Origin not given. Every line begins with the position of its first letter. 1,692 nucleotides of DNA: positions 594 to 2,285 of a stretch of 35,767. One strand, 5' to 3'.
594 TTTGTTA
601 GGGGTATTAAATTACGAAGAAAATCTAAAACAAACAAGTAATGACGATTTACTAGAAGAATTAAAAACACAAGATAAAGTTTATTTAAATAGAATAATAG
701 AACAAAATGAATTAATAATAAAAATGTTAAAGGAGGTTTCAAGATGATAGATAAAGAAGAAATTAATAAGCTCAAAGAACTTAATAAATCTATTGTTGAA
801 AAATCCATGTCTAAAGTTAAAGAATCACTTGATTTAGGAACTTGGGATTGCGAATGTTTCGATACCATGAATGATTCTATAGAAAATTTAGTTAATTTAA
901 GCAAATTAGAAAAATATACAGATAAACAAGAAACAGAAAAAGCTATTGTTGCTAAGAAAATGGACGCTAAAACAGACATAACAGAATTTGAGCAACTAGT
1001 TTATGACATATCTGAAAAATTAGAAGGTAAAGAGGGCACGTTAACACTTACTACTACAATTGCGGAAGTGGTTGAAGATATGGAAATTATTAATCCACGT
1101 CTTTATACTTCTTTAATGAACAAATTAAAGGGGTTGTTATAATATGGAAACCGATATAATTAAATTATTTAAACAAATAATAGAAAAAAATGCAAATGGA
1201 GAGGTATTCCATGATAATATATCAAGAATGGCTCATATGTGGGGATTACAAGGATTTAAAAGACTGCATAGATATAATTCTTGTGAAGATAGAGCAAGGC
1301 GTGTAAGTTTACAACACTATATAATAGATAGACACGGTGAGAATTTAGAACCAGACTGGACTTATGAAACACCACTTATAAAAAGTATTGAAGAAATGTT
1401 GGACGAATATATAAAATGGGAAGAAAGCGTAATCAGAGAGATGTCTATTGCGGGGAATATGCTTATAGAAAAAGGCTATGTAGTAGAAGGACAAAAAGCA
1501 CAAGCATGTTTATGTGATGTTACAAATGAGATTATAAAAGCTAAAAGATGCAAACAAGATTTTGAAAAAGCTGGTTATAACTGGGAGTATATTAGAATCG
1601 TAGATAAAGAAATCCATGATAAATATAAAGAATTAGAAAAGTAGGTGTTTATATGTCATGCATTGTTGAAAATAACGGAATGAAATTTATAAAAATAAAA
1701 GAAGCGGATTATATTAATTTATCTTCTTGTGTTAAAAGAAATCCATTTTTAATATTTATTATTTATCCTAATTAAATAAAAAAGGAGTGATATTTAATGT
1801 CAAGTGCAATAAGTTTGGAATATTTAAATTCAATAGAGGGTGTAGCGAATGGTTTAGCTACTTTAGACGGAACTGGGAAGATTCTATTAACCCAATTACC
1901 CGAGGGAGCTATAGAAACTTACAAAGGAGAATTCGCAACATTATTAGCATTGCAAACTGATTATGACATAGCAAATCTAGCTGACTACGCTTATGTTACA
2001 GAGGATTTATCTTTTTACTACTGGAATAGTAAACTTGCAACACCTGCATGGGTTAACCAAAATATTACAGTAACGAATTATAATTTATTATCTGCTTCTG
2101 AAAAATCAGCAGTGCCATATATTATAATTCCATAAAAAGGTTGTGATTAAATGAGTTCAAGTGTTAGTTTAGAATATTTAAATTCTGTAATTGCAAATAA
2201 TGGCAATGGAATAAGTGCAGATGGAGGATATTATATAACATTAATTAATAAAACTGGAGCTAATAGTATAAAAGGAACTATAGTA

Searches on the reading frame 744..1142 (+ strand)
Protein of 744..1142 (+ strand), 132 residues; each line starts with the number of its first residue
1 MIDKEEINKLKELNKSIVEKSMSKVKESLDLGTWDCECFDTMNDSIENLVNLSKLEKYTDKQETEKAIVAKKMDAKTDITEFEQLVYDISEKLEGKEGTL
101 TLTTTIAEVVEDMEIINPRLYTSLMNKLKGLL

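Call 77: search_protein_families(library=phrogs, proteins=[window:744-1142:+], max_evalue=0.001)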
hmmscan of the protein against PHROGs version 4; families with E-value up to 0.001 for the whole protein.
window:744-1142:+ (132 aa): 1 family
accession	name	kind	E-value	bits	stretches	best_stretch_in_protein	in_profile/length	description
phrog_17454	-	unknown function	5.2e-05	24.4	1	77-129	21-73/78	-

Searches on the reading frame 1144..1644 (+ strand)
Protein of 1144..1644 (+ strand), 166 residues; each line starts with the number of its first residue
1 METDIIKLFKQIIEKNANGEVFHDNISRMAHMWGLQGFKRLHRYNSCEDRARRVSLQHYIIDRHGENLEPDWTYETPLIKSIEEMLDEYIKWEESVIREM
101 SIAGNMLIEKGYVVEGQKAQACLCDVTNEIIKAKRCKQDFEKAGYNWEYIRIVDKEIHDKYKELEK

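Call 77: search_protein_families(library=phrogs, proteins=[window:1144-1644:+], max_evalue=0.001)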
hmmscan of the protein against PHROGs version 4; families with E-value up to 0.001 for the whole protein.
window:1144-1644:+ (166 aa): 1 family
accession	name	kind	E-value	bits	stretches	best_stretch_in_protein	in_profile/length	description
phrog_17879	-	unknown function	4.2e-42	144.8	1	3-165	9-172/175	-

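Call 103: search_protein_families(library=ncbifam, proteins=[window:1144-1644:+], max_evalue=0.01)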
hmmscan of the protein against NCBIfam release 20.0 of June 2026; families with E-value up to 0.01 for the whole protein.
window:1144-1644:+ (166 aa): 0 families

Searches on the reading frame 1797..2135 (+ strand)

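Call 77: search_protein_families(library=phrogs, proteins=[window:1797-2135:+], max_evalue=0.001)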
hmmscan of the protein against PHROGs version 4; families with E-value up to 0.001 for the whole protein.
window:1797-2135:+ (112 aa): 2 families
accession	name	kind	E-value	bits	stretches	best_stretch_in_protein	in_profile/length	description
phrog_1446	-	tail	0.00032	21.2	1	11-40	77-106/251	minor tail protein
phrog_13892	-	tail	0.00039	20.5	1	4-46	450-491/676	minor tail protein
